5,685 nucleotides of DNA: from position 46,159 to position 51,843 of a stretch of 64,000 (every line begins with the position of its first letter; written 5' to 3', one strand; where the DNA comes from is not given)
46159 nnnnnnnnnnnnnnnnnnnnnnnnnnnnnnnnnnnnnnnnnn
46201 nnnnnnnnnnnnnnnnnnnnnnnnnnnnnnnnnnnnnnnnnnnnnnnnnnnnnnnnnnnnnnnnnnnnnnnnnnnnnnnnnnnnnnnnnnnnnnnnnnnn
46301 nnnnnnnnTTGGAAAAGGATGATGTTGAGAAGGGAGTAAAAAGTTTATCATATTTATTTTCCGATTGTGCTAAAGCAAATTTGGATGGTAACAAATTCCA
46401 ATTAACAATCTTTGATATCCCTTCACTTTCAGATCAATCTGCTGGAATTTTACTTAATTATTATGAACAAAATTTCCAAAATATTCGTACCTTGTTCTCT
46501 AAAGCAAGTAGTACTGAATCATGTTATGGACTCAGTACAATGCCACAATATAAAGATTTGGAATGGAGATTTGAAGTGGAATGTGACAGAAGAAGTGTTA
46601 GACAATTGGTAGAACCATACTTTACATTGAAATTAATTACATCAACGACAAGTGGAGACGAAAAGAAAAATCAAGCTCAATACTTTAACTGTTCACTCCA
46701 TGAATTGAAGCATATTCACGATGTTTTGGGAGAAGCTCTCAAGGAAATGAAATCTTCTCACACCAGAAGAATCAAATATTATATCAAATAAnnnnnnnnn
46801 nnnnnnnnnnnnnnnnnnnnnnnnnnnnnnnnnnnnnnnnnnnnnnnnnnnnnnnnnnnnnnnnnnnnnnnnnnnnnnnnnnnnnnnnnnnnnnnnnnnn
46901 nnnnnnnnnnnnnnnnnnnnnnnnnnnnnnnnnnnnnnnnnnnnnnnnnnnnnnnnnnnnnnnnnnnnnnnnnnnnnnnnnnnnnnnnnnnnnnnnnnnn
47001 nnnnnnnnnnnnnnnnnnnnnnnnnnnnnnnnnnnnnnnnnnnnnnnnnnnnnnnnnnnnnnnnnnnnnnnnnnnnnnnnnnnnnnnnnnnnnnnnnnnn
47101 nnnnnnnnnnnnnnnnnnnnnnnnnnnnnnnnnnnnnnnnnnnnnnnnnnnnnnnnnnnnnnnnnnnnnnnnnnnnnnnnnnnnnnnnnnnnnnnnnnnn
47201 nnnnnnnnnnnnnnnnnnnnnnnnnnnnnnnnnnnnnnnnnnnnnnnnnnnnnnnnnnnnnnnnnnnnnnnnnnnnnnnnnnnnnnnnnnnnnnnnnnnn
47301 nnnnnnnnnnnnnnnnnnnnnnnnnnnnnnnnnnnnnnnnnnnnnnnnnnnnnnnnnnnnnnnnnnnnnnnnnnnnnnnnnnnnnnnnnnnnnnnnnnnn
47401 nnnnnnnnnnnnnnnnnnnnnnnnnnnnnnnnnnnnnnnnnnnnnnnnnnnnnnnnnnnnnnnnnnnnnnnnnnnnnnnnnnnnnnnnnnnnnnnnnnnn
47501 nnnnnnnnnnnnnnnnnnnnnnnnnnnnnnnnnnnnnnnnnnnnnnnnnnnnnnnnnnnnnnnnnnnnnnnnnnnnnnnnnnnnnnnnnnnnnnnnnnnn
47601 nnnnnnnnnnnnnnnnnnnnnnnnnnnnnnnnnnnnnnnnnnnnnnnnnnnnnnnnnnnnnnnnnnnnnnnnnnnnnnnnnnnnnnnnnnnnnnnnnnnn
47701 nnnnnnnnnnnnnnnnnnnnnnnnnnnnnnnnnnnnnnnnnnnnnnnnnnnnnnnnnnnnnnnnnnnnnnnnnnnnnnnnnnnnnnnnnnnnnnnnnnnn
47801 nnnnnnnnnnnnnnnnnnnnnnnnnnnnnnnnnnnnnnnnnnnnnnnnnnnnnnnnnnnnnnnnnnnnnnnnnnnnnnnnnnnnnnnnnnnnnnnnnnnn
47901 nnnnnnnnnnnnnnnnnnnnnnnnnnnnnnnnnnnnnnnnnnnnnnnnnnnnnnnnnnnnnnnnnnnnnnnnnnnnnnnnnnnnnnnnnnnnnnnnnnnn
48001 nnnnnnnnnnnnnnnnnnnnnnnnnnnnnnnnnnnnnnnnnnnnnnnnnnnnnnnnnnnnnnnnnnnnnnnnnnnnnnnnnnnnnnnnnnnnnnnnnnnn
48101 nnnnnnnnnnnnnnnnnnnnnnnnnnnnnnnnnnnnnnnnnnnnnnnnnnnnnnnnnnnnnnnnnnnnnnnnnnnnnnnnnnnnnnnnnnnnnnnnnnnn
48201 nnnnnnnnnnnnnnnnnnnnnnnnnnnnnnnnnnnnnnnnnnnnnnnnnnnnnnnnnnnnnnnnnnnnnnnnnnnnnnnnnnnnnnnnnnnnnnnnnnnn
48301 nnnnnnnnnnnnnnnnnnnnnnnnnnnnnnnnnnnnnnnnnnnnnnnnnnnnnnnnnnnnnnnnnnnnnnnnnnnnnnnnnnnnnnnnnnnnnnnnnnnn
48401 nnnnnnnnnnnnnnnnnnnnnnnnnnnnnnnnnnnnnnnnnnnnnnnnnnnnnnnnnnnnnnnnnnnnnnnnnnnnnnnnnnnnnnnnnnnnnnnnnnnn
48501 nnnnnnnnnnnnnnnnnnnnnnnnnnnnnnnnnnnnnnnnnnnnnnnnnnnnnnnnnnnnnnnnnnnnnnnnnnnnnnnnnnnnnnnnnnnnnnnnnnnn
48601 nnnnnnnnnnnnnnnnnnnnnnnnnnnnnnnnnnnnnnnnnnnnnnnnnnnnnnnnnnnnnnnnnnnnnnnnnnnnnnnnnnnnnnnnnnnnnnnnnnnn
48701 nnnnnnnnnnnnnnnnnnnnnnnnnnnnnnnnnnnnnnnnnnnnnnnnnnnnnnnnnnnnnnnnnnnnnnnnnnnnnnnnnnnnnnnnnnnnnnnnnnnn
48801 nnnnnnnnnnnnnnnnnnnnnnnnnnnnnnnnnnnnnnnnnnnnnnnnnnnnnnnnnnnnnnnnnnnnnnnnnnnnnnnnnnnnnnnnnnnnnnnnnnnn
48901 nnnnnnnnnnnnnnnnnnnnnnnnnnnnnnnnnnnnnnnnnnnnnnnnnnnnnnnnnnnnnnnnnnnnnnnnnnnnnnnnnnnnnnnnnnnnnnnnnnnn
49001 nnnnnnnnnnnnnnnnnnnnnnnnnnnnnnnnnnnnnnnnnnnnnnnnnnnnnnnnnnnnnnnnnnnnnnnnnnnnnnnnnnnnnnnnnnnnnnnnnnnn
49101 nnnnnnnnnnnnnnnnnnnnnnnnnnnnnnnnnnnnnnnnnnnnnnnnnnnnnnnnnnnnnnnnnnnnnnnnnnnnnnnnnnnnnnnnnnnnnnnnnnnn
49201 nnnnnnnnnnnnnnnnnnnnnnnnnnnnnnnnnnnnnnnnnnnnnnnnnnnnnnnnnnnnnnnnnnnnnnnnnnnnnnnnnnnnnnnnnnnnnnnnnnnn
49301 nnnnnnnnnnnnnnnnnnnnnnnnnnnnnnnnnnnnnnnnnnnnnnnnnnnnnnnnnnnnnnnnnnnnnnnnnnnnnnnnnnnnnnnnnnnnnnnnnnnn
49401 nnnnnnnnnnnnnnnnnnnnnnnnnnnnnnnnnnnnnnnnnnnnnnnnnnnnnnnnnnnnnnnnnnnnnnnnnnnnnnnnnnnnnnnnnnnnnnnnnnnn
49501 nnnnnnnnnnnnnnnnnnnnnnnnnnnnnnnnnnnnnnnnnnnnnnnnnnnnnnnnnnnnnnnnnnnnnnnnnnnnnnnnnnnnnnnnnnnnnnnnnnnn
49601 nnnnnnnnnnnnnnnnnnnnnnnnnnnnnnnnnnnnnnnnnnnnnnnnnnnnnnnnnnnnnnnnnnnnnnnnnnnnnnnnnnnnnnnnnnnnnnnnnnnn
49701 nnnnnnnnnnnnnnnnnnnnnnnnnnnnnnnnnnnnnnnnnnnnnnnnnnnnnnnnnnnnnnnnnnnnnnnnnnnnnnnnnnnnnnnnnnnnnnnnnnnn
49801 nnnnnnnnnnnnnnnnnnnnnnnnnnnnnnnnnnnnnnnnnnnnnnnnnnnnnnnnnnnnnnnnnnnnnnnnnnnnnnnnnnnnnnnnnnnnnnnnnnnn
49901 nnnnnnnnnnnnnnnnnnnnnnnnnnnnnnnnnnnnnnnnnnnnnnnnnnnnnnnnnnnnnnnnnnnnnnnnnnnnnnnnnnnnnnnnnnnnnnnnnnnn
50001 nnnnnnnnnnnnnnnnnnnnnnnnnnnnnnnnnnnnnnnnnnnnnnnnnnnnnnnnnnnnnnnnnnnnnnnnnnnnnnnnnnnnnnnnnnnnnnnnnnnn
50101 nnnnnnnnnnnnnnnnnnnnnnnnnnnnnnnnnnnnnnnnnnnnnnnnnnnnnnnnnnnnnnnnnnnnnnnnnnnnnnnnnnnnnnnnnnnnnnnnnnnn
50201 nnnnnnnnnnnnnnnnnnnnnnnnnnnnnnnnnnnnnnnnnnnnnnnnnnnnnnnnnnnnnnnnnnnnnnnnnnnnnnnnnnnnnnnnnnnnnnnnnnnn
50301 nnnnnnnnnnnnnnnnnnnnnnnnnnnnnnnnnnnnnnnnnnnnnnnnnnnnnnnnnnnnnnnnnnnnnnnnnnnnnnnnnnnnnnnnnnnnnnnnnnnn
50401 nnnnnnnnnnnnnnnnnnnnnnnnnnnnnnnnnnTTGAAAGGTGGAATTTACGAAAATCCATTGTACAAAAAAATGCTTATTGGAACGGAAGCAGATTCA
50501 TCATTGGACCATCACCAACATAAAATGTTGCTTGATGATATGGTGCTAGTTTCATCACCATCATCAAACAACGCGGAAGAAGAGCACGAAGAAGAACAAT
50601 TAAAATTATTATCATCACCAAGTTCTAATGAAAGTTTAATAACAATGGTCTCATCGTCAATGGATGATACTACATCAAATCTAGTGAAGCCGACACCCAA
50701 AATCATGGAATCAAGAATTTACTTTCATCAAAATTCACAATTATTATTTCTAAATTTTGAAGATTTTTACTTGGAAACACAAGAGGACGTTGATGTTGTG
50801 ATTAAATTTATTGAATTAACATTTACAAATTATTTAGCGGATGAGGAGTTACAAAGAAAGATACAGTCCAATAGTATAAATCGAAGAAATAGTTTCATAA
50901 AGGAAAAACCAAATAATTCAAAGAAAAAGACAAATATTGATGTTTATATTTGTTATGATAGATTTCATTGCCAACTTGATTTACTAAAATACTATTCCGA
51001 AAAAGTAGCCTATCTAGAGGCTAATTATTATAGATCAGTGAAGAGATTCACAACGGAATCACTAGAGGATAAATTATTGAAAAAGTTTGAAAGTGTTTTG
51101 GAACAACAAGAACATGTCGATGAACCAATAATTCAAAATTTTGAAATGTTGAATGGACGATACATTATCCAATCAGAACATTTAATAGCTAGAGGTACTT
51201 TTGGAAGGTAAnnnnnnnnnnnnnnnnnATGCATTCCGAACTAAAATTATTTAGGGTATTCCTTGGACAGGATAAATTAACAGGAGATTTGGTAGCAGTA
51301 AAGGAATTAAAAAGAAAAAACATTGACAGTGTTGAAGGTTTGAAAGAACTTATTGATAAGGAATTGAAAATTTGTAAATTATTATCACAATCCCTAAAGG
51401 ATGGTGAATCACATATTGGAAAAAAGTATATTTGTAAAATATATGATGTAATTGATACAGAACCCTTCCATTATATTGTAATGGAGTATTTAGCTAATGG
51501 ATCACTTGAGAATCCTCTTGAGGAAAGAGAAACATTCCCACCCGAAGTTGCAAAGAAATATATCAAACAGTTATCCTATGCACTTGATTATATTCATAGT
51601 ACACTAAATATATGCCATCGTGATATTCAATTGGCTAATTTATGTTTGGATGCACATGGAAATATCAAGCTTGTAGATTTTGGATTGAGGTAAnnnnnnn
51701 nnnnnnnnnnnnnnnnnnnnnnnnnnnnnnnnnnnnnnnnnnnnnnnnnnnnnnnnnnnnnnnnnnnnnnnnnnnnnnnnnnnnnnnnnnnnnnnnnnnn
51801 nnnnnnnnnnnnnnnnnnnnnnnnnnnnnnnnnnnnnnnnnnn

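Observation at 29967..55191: Recurrent palindromic E2F-type motif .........(A) sits 25-45 nt upstream of start codons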

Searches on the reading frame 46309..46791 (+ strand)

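Call 31: search_protein_families(library=pfam, proteins=[window:46309-46791:+], max_evalue=0.01)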
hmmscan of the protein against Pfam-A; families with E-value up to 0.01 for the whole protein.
window:46309-46791:+ (160 aa): 1 family
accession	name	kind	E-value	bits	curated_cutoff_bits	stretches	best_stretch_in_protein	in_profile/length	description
PF07258.19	COMM_domain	-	1.1e-11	45.1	22.4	1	78-143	2-64/64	COMM domain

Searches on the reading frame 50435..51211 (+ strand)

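Call 30: search_protein_families(library=pfam, proteins=[window:50435-51211:+], max_evalue=0.01)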
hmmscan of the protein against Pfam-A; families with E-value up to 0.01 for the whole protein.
window:50435-51211:+ (258 aa): 1 family
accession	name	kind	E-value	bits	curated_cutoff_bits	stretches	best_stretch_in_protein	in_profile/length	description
PF00685.33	Sulfotransfer_1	-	0.0028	17.5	22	1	97-154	150-203/255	Sulfotransferase domain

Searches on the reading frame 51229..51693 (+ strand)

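Call 31: search_protein_families(library=pfam, proteins=[window:51229-51693:+], max_evalue=0.01)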
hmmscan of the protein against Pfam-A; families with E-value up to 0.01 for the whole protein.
window:51229-51693:+ (154 aa): 4 families
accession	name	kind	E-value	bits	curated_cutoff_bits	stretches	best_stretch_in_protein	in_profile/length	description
PF00069.31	Pkinase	-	7.6e-27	94.8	31.7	1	10-153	15-144/263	Protein kinase domain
PF07714.23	PK_Tyr_Ser-Thr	-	7.6e-14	52.1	23.1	1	62-153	57-148/258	Protein tyrosine and serine/threonine kinase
PF01633.27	Choline_kinase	-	0.00064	19.6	29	1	106-151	142-188/300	Choline/ethanolamine kinase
PF03109.22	ABC1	-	0.00095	18.8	22.9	1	67-153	131-213/244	ABC1 atypical kinase-like domain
